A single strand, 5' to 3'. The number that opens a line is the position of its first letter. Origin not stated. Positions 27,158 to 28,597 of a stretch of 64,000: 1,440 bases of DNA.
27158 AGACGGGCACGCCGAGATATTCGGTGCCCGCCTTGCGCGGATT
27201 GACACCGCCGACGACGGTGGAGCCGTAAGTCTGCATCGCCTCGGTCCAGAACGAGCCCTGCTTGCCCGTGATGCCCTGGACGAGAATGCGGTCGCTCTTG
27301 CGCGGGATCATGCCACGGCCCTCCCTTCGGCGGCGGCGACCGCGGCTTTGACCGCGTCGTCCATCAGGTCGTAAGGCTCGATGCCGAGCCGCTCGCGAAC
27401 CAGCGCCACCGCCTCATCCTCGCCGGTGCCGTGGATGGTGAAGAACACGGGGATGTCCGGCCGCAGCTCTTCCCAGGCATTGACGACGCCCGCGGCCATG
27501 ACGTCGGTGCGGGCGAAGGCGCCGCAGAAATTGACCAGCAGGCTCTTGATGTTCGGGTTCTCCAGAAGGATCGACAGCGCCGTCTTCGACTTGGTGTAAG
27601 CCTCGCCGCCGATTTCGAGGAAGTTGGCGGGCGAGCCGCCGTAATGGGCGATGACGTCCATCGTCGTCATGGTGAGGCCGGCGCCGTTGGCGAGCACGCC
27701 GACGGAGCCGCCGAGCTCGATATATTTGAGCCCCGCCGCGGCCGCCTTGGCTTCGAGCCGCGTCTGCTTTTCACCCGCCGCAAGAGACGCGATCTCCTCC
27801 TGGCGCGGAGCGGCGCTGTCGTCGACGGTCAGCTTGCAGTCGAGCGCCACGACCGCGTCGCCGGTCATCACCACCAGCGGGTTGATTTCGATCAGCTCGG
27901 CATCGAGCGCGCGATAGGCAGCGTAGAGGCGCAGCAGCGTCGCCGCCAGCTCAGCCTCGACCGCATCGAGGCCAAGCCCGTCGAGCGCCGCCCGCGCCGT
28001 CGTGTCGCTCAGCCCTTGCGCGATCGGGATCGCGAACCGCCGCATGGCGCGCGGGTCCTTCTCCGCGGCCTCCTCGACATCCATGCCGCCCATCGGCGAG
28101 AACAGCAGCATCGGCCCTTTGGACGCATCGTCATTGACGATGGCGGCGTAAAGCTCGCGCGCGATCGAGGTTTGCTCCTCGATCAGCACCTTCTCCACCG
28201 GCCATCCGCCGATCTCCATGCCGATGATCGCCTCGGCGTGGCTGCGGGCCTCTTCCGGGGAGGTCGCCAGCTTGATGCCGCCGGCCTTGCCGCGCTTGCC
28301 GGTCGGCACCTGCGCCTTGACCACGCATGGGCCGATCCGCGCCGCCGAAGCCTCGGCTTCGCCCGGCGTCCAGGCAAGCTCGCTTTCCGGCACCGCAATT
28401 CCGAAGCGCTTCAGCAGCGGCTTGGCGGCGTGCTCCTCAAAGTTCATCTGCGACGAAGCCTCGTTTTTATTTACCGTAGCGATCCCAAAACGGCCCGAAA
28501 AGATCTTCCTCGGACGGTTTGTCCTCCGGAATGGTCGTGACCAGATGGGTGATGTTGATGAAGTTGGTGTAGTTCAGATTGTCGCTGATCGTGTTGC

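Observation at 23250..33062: Ten-gene operon for sulfoacetate / sulfoacetaldehyde catabolism with an unusual enzyme and transporter set (tctABC, SauS-like ALDH, two-subunit SucCD-like ligase, xsc, ackA)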

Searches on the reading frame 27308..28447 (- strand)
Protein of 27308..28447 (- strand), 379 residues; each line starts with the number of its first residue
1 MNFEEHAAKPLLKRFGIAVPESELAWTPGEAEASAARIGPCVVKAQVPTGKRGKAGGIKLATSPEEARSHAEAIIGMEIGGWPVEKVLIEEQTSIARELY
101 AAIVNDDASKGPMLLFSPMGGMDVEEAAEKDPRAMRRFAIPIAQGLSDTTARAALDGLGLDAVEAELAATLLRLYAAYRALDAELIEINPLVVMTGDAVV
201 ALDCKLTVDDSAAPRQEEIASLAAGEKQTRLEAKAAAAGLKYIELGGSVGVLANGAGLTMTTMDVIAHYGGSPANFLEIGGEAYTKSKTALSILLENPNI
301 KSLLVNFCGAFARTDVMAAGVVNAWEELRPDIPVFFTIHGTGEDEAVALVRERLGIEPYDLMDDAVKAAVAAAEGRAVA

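Call 3: search_protein_families(library=pfam, proteins=[window:27308-28447:-])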
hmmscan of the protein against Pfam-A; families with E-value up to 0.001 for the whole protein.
window:27308-28447:- (379 aa): 4 families
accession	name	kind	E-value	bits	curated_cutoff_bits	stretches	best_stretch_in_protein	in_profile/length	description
PF08442.15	ATP-grasp_2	-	3.7e-52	177.3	29.5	1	2-193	1-202/202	ATP-grasp domain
PF00549.24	Ligase_CoA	-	8.9e-17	61.9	24.5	1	253-346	2-103/128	CoA-ligase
PF24948.1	Citrate_synth_N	-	9.4e-16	58.3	83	1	39-214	52-226/232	ATP-citrate synthase ATP-grasp domain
PF13549.11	ATP-grasp_5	-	1.3e-14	54.5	27.6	1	4-208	11-221/221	ATP-grasp domain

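Call 4: search_protein_families(library=ncbifam, proteins=[window:27308-28447:-])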
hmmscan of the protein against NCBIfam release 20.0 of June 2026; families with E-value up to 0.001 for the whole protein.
window:27308-28447:- (379 aa): 5 families
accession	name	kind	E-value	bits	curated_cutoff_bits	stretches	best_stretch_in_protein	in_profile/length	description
NF001913.0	PRK00696.1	equivalog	3.3e-107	358.8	370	1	1-374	1-386/388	ADP-forming succinate--CoA ligase subunit beta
TIGR01016.1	sucCoAbeta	subfamily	3.3e-97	325.8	375.55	1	1-373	1-385/386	succinate-CoA ligase subunit beta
NF010647.0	PRK14046.1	equivalog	4.1e-84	282.9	604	1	1-375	1-387/392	malate--CoA ligase subunit beta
NF045493.1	HydDutCoALig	equivalog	0.00017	20.3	1300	0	4-125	486-611/698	4-hydroxybutyrate--CoA ligase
NF045492.1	HydPropCoALig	equivalog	0.0007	18.1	1300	0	5-210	21-231/700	3-hydroxypropionate--CoA ligase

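Call 12: find_encoding_contigs(protein=window:27308-28447:-, flank=10000, max_places=6)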
Protein window:27308-28447:- (379 aa): no gene with exactly this product is on record in the collection.

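Call 13: find_homologous_proteins(query=window:27308-28447:-, max_evalue=1e-30)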
Query window:27308-28447:- (379 aa): 6856 proteins with E <= 1e-30 among 8000 candidates; the best 120 are listed.
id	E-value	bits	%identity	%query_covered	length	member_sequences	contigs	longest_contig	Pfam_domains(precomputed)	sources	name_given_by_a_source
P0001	2.7e-238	808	100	100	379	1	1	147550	PF00549.25,PF08442.16,PF13549.12,PF24948.2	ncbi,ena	-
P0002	3.0e-200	683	85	99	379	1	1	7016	PF00549.25,PF08442.16,PF13549.12,PF24948.2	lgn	-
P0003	3.1e-198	676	84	100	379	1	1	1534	PF00549.25,PF08442.16,PF13549.12,PF24948.2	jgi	jgi:succinyl-CoA synthetase beta subunit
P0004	8.3e-197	672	84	100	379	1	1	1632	PF00549.25,PF08442.16,PF13549.12,PF24948.2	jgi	jgi:succinyl-CoA synthetase beta subunit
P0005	1.7e-196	671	83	96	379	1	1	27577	PF00549.25,PF08442.16,PF13549.12,PF24948.2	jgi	jgi:succinyl-CoA synthetase beta subunit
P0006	2.5e-194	663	83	100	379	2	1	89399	PF00549.25,PF08442.16,PF13549.12,PF24948.2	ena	-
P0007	1.0e-192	658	82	100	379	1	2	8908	PF00549.25,PF08442.16,PF13549.12,PF24948.2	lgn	-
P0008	2.2e-192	657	82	100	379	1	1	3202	PF00549.25,PF08442.16,PF13549.12,PF24948.2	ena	-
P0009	2.8e-190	650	81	96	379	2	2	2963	PF00549.25,PF08442.16,PF13549.12,PF24948.2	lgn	-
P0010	9.6e-188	642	80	100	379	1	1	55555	PF00549.25,PF08442.16,PF13549.12,PF24948.2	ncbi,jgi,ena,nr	ncbi:MAG: acetate--CoA ligase family protein [Alphaproteobacteria bacterium]|nr:acetate--CoA ligase 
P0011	2.3e-187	641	80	96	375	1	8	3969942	PF00549.25,PF08442.16,PF13549.12,PF24948.2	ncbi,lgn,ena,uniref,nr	ncbi:Malate--CoA ligase subunit beta [Candidatus Filomicrobium marinum]|uniref:Malate--CoA ligase su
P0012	2.5e-187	640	80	96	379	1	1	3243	PF00549.25,PF08442.16,PF13549.12,PF24948.2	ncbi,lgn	-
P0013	2.6e-187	640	79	100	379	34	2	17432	PF00549.25,PF08442.16,PF13549.12,PF24948.2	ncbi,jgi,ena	jgi:succinyl-CoA synthetase beta subunit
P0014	1.4e-186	638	79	96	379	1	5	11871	PF00549.25,PF08442.16,PF13549.12,PF24948.2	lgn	-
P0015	2.3e-186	637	79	96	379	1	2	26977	PF00549.25,PF08442.16,PF13549.12,PF24948.2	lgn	-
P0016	4.1e-186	636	79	96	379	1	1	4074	PF00549.25,PF08442.16,PF13549.12,PF24948.2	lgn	-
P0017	1.3e-185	635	79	96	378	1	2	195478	PF00549.25,PF08442.16,PF13549.12,PF24948.2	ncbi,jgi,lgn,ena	-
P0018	6.7e-185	632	78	100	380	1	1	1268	PF00549.25,PF08442.16,PF13549.12,PF24948.2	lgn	-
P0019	1.1e-184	632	79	96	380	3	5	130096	PF00549.25,PF08442.16,PF13549.12,PF24948.2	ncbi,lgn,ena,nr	ncbi:MAG: acetate--CoA ligase family protein [Hyphomicrobiaceae bacterium]|nr:acetate--CoA ligase fa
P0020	2.0e-184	631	78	96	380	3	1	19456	PF00549.25,PF08442.16,PF13549.12,PF24948.2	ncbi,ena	-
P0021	2.2e-184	631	79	96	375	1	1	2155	PF00549.25,PF08442.16,PF13549.12,PF24948.2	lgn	-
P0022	3.1e-184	630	78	99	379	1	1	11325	PF00549.25,PF08442.16,PF13549.12,PF24948.2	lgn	-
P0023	5.5e-184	629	76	99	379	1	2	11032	PF00549.25,PF08442.16,PF13549.12,PF24948.2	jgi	jgi:succinyl-CoA synthetase beta subunit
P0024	5.5e-184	629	78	100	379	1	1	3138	PF00549.25,PF08442.16,PF13549.12,PF02786.23,PF24948.2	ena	-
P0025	5.7e-184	629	80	96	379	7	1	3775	PF00549.25,PF08442.16,PF13549.12,PF24948.2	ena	-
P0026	6.2e-184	629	78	96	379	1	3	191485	PF00549.25,PF08442.16,PF13549.12,PF24948.2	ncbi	ncbi:MAG: succinate--CoA ligase subunit beta [Hyphomicrobiaceae bacterium]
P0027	1.0e-183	629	79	96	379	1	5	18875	PF00549.25,PF08442.16,PF13549.12,PF24948.2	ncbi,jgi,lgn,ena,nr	ncbi:MAG TPA: acetate--CoA ligase family protein [Hyphomicrobiaceae bacterium]|nr:acetate--CoA ligas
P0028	1.9e-183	628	77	96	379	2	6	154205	PF00549.25,PF08442.16,PF13549.12,PF24948.2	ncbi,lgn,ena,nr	ncbi:MAG: acetate--CoA ligase family protein [Hyphomicrobiaceae bacterium]|nr:acetate--CoA ligase fa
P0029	2.0e-183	628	78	96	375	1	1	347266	PF00549.25,PF08442.16,PF13549.12,PF24948.2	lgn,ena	-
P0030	2.9e-183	627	78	96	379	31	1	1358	PF00549.25,PF08442.16,PF13549.12,PF24948.2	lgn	-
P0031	3.3e-183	627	78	100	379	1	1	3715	PF00549.25,PF08442.16,PF13549.12,PF24948.2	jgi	jgi:succinyl-CoA synthetase beta subunit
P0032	4.2e-183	627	79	96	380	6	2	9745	PF00549.25,PF08442.16,PF13549.12,PF24948.2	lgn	-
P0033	5.5e-183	626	79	96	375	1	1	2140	PF00549.25,PF08442.16,PF13549.12,PF24948.2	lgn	-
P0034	5.6e-183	626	78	100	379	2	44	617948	PF00549.25,PF08442.16,PF13549.12,PF24948.2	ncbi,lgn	-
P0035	7.0e-183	626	78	100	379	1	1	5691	PF00549.25,PF08442.16,PF13549.12,PF24948.2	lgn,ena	-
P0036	7.4e-183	626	77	100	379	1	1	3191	PF00549.25,PF08442.16,PF13549.12,PF24948.2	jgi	jgi:succinyl-CoA synthetase beta subunit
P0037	7.4e-183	626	79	100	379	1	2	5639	PF00549.25,PF08442.16,PF13549.12,PF24948.2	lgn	-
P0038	8.0e-183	626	78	100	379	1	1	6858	PF00549.25,PF08442.16,PF13549.12,PF24948.2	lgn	-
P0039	1.2e-182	625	79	100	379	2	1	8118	PF00549.25,PF08442.16,PF13549.12,PF24948.2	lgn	-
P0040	2.5e-182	624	79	96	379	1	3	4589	PF00549.25,PF08442.16,PF13549.12,PF24948.2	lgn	-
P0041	3.0e-182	624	78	96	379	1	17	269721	PF00549.25,PF08442.16,PF13549.12,PF24948.2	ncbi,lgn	ncbi:MAG: succinate--CoA ligase subunit beta [Hyphomicrobiaceae bacterium]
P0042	4.5e-182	623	77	96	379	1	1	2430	PF00549.25,PF08442.16,PF13549.12,PF24948.2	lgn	-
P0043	4.5e-182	623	78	96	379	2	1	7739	PF00549.25,PF08442.16,PF13549.12,PF24948.2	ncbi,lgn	-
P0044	5.7e-182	623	78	96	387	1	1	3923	PF00549.25,PF08442.16,PF13549.12,PF24948.2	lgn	-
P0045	9.1e-182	622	77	96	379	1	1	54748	PF00549.25,PF08442.16,PF13549.12,PF24948.2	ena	-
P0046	1.1e-181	622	77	96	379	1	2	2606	PF00549.25,PF08442.16,PF13549.12,PF24948.2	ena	-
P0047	2.3e-181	621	79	96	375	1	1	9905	PF00549.25,PF08442.16,PF13549.12,PF24948.2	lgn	-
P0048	3.0e-181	620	77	100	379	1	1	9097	PF00549.25,PF08442.16,PF13549.12,PF24948.2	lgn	-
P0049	3.4e-181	620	76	96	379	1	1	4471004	PF00549.25,PF08442.16,PF13549.12,PF24948.2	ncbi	-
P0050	8.0e-181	619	76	96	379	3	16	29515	PF00549.25,PF08442.16,PF13549.12,PF24948.2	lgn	-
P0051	8.7e-181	619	78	100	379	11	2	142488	PF00549.25,PF08442.16,PF13549.12,PF24948.2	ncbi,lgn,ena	-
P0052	1.3e-180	618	78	96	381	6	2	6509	PF00549.25,PF08442.16,PF13549.12,PF24948.2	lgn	-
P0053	2.2e-180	618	77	96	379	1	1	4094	PF00549.25,PF08442.16,PF13549.12,PF24948.2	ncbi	-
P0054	3.1e-180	617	78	96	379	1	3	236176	PF00549.25,PF08442.16,PF13549.12,PF24948.2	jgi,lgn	jgi:succinyl-CoA synthetase beta subunit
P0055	3.6e-180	617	77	100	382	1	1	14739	PF00549.25,PF08442.16,PF13549.12,PF24948.2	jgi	jgi:succinyl-CoA synthetase beta subunit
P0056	4.5e-180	617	77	96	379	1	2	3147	PF00549.25,PF08442.16,PF13549.12,PF24948.2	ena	-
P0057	5.3e-180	616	76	100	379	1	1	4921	PF00549.25,PF08442.16,PF13549.12,PF24948.2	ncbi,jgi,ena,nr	ncbi:MAG TPA: ATP-grasp domain-containing protein [Hyphomicrobiales bacterium]|nr:ATP-grasp domain-c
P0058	1.3e-179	615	78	96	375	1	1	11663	PF00549.25,PF08442.16,PF13549.12,PF24948.2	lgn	-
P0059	3.2e-178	611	77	100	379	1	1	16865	PF00549.25,PF08442.16,PF13549.12,PF24948.2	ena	-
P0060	3.6e-178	610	77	96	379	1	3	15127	PF00549.25,PF08442.16,PF13549.12,PF24948.2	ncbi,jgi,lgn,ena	jgi:succinyl-CoA synthetase beta subunit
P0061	4.6e-178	610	75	96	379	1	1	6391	PF00549.25,PF08442.16,PF13549.12,PF24948.2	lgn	-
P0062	4.9e-178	610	76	96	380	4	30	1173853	PF00549.25,PF08442.16,PF13549.12,PF24948.2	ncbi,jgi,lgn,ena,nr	ncbi:MAG: acetate--CoA ligase family protein [Hyphomicrobiaceae bacterium]|nr:acetate--CoA ligase fa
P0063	7.2e-178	609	76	96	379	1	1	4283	PF00549.25,PF08442.16,PF13549.12,PF24948.2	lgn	-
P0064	7.4e-178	609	77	96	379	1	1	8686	PF00549.25,PF08442.16,PF13549.12,PF24948.2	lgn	-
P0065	2.7e-176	604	76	96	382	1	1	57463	PF00549.25,PF08442.16,PF13549.12,PF24948.2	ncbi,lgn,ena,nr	ncbi:MAG: acetate--CoA ligase family protein [Alphaproteobacteria bacterium]|nr:acetate--CoA ligase 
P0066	8.7e-176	603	77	100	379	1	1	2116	PF00549.25,PF08442.16,PF13549.12,PF24948.2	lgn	-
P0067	1.9e-175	601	75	96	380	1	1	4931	PF00549.25,PF08442.16,PF13549.12,PF24948.2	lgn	-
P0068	2.2e-175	601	75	96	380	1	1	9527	PF00549.25,PF08442.16,PF13549.12,PF24948.2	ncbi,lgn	ncbi:MAG: succinate--CoA ligase subunit beta [Hyphomicrobiaceae bacterium]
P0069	6.1e-175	600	75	100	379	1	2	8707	PF00549.25,PF08442.16,PF13549.12,PF24948.2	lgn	-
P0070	3.1e-174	597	77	96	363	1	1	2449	PF00549.25,PF08442.16,PF13549.12,PF24948.2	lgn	-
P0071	2.9e-173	594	76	96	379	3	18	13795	PF00549.25,PF08442.16,PF13549.12,PF24948.2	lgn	-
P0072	5.6e-173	593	75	96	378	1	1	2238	PF00549.25,PF08442.16,PF13549.12,PF24948.2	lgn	-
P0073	7.1e-173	593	75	100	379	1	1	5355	PF00549.25,PF08442.16,PF13549.12,PF24948.2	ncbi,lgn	ncbi:MAG: succinate--CoA ligase subunit beta [Hyphomicrobiaceae bacterium]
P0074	2.6e-172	591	75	96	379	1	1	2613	PF00549.25,PF08442.16,PF13549.12,PF24948.2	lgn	-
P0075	8.4e-172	589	74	96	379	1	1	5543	PF00549.25,PF08442.16,PF13549.12,PF24948.2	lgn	-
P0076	9.1e-172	589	75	96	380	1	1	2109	PF00549.25,PF08442.16,PF13549.12,PF02786.23,PF24948.2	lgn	-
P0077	1.1e-171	589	74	96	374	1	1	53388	PF00549.25,PF08442.16,PF13549.12,PF24948.2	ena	-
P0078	3.8e-171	587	73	96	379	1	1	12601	PF00549.25,PF08442.16,PF13549.12,PF24948.2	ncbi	ncbi:MAG: ATP-grasp domain-containing protein [Pseudomonadota bacterium]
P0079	1.7e-168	579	73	99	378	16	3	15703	PF00549.25,PF08442.16,PF13549.12,PF24948.2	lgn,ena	-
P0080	4.0e-168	577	72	96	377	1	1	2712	PF00549.25,PF08442.16,PF13549.12,PF02786.23,PF24948.2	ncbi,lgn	ncbi:MAG: ATP-grasp domain-containing protein [Pseudomonadota bacterium]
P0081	1.0e-167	576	72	96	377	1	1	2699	PF00549.25,PF08442.16,PF13549.12,PF02786.23,PF24948.2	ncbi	ncbi:MAG: ATP-grasp domain-containing protein [Pseudomonadota bacterium]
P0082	1.3e-166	572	72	96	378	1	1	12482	PF00549.25,PF08442.16,PF13549.12,PF24948.2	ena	-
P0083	1.9e-166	572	72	98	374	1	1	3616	PF00549.25,PF08442.16,PF13549.12,PF24948.2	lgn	-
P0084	2.8e-166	571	72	97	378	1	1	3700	PF00549.25,PF08442.16,PF13549.12,PF24948.2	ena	-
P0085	2.5e-165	568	71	99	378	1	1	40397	PF00549.25,PF08442.16,PF13549.12,PF24948.2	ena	-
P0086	2.6e-165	568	72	99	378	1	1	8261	PF00549.25,PF08442.16,PF13549.12,PF24948.2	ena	-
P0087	3.4e-165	568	69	96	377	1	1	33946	PF00549.25,PF08442.16,PF13549.12,PF24948.2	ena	-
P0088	6.8e-165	567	72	96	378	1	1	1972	PF00549.25,PF08442.16,PF13549.12,PF24948.2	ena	-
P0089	1.7e-164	565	72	99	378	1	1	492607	PF00549.25,PF08442.16,PF13549.12,PF24948.2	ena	-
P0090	1.8e-164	565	72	99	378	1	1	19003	PF00549.25,PF08442.16,PF13549.12,PF24948.2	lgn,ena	-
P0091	2.1e-164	565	72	99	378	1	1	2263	PF00549.25,PF08442.16,PF13549.12,PF24948.2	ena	-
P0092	2.7e-164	565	72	99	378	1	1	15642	PF00549.25,PF08442.16,PF13549.12,PF24948.2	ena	-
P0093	2.9e-164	565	72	98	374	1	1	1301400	PF00549.25,PF08442.16,PF13549.12,PF24948.2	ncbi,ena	-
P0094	8.6e-164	563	70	96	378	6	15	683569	PF00549.25,PF08442.16,PF13549.12,PF24948.2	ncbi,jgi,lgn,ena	jgi:succinyl-CoA synthetase beta subunit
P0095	9.4e-164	563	72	100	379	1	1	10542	PF00549.25,PF08442.16,PF13549.12,PF24948.2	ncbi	-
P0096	1.7e-163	562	70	96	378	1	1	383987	PF00549.25,PF08442.16,PF13549.12,PF24948.2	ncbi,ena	-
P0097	1.8e-163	562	71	99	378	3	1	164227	PF00549.25,PF08442.16,PF13549.12,PF24948.2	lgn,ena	-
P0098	2.6e-163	561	71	96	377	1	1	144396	PF00549.25,PF08442.16,PF13549.12,PF24948.2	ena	-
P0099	3.4e-163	561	71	96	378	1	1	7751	PF00549.25,PF08442.16,PF13549.12,PF24948.2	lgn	-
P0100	3.8e-163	561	72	99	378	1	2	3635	PF00549.25,PF08442.16,PF13549.12,PF24948.2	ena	-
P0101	4.3e-163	561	71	98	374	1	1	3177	PF00549.25,PF08442.16,PF13549.12,PF24948.2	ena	-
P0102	4.6e-163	561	71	96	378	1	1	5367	PF00549.25,PF08442.16,PF13549.12,PF24948.2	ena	-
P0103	4.9e-163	561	72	96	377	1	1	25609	PF00549.25,PF08442.16,PF13549.12,PF24948.2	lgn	-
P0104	5.2e-163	560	71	96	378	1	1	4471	PF00549.25,PF08442.16,PF13549.12,PF24948.2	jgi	-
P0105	6.6e-163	560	71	96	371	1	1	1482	PF00549.25,PF08442.16,PF13549.12,PF24948.2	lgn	-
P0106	7.8e-163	560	71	99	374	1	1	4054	PF00549.25,PF08442.16,PF13549.12,PF24948.2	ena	-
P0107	9.9e-163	560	71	99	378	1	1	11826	PF00549.25,PF08442.16,PF13549.12,PF24948.2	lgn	-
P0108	1.0e-162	560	70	99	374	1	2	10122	PF00549.25,PF08442.16,PF13549.12,PF24948.2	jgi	-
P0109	1.6e-162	559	71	97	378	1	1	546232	PF00549.25,PF08442.16,PF13549.12,PF24948.2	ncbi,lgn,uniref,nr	ncbi:succinate--CoA ligase subunit beta [Afifella sp. IM 167]|uniref:succinate--CoA ligase subunit b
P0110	2.0e-162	559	71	96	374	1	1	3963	PF00549.25,PF08442.16,PF13549.12,PF24948.2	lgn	-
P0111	2.7e-162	558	71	96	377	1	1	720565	PF00549.25,PF08442.16,PF13549.12,PF24948.2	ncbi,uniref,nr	ncbi:succinate--CoA ligase subunit beta [Pelagibius sp. Alg239-R121]|uniref:succinate--CoA ligase su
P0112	3.5e-162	558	70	96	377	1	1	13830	PF00549.25,PF08442.16,PF13549.12,PF24948.2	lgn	-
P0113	3.7e-162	558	70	98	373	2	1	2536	PF00549.25,PF08442.16,PF13549.12,PF24948.2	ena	-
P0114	3.8e-162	558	71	99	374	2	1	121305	PF00549.25,PF08442.16,PF13549.12,PF24948.2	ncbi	ncbi:MAG: ATP-grasp domain-containing protein [Pseudomonadota bacterium]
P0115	4.7e-162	557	71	96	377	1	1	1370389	PF00549.25,PF08442.16,PF13549.12,PF24948.2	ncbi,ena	-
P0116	4.8e-162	557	71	99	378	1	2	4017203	PF00549.25,PF08442.16,PF13549.12,PF02786.23,PF24948.2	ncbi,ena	-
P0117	5.2e-162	557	71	98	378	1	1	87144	PF00549.25,PF08442.16,PF13549.12,PF24948.2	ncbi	ncbi:MAG: ATP-grasp domain-containing protein [Pseudomonadota bacterium]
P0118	6.5e-162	557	70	96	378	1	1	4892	PF00549.25,PF08442.16,PF13549.12,PF24948.2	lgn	-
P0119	1.0e-161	556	71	99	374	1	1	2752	PF00549.25,PF08442.16,PF13549.12,PF24948.2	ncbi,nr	ncbi:MAG TPA: ATP-grasp domain-containing protein [Paracoccaceae bacterium]|nr:ATP-grasp domain-cont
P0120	1.2e-161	556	72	97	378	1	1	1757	PF00549.25,PF08442.16,PF13549.12,PF24948.2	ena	-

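Call 14: find_encoding_contigs(protein=P0001, flank=10000, max_places=3)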
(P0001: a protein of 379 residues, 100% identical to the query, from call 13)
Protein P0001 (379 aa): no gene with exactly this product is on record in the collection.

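Call 15: find_encoding_contigs(protein=P0011, flank=10000, max_places=2)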
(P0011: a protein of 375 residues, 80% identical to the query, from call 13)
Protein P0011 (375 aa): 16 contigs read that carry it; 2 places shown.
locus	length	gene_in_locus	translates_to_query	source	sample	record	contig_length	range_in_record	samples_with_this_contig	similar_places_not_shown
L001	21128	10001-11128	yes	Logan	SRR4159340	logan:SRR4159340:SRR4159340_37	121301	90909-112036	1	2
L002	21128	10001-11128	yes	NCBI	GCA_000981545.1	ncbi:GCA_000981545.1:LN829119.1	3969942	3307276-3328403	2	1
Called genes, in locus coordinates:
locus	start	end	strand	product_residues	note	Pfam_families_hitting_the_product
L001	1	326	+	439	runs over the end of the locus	PF03929:PepSY_TM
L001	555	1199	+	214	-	-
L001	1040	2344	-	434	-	PF07992:Pyr_redox_2, PF21706:FCSD_central, PF09242:FCSD-flav_bind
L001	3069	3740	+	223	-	PF00392:GntR, PF07729:FCD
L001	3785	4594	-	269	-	PF09339:HTH_IclR, PF25213:HVO_A0261_N (weak), PF12802:MarR_2, PF01614:IclR_C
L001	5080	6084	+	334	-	PF03401:TctC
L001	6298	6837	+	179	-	PF07331:TctB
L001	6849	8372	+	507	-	PF01970:TctA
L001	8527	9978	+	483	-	PF00171:Aldedh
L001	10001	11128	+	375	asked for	PF08442:ATP-grasp_2, PF13549:ATP-grasp_5, PF24948:Citrate_synth_N, PF00549:Ligase_CoA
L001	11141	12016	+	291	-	PF02629:CoA_binding, PF13380:CoA_binding_2 (weak), PF13607:Succ_CoA_lig, PF00549:Ligase_CoA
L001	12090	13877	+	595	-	PF02776:TPP_enzyme_N, PF00205:TPP_enzyme_M, PF02775:TPP_enzyme_C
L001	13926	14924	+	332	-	PF01515:PTA_PTB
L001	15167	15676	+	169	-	PF16694:Cytochrome_P460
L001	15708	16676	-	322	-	-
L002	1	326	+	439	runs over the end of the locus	PF03929:PepSY_TM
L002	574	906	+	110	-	-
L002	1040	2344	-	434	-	PF07992:Pyr_redox_2, PF21706:FCSD_central, PF09242:FCSD-flav_bind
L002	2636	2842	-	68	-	-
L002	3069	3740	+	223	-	PF00392:GntR, PF07729:FCD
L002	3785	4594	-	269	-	PF09339:HTH_IclR, PF25213:HVO_A0261_N (weak), PF12802:MarR_2, PF01614:IclR_C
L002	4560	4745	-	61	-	-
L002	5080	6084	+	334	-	PF03401:TctC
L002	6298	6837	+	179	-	PF07331:TctB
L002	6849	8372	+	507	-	PF01970:TctA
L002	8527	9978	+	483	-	PF00171:Aldedh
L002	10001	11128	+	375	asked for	PF08442:ATP-grasp_2, PF13549:ATP-grasp_5, PF24948:Citrate_synth_N, PF00549:Ligase_CoA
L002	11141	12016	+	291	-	PF02629:CoA_binding, PF13380:CoA_binding_2 (weak), PF13607:Succ_CoA_lig, PF00549:Ligase_CoA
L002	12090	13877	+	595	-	PF02776:TPP_enzyme_N, PF00205:TPP_enzyme_M, PF02775:TPP_enzyme_C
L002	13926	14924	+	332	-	PF01515:PTA_PTB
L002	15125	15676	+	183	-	PF16694:Cytochrome_P460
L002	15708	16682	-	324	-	-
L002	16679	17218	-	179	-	PF10604:Polyketide_cyc2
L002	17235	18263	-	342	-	PF13519:VWA_2 (weak)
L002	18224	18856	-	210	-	-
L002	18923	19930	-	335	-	PF01882:DUF58 (weak), PF00092:VWA, PF13519:VWA_2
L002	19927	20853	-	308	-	-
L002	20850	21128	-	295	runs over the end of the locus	PF01882:DUF58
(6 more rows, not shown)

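Call 26: find_encoding_contigs(protein=P0006, flank=10000, max_places=1)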
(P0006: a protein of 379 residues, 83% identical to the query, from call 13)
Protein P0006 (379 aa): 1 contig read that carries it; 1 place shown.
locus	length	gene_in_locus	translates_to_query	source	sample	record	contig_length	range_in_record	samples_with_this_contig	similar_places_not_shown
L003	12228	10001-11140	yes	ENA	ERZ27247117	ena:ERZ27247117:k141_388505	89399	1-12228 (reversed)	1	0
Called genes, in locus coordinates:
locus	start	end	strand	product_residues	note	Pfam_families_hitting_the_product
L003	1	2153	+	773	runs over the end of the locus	PF09371:Tex_N, PF14639:YqgF (faint), PF22706:Tex_central_region, PF16921:Tex_YqgF, PF12836:HHH_3, PF17674:HHH_9, PF00575:S1, PF23459:S1_RRP5 (weak), +1 more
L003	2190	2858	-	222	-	PF00702:Hydrolase, PF12710:HAD, PF13344:Hydrolase_6 (faint), PF13419:HAD_2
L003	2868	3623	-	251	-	PF16917:BPL_LplA_LipB_2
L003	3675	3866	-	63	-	PF20104:DUF6494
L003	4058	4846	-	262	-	PF25213:HVO_A0261_N (faint), PF09339:HTH_IclR, PF12802:MarR_2 (weak), PF01614:IclR_C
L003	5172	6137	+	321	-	PF03401:TctC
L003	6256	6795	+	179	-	PF07331:TctB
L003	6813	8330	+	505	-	PF01970:TctA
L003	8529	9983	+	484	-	PF00171:Aldedh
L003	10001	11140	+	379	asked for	PF08442:ATP-grasp_2, PF13549:ATP-grasp_5, PF24948:Citrate_synth_N, PF00549:Ligase_CoA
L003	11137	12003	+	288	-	PF02629:CoA_binding, PF13380:CoA_binding_2 (weak), PF00549:Ligase_CoA, PF13607:Succ_CoA_lig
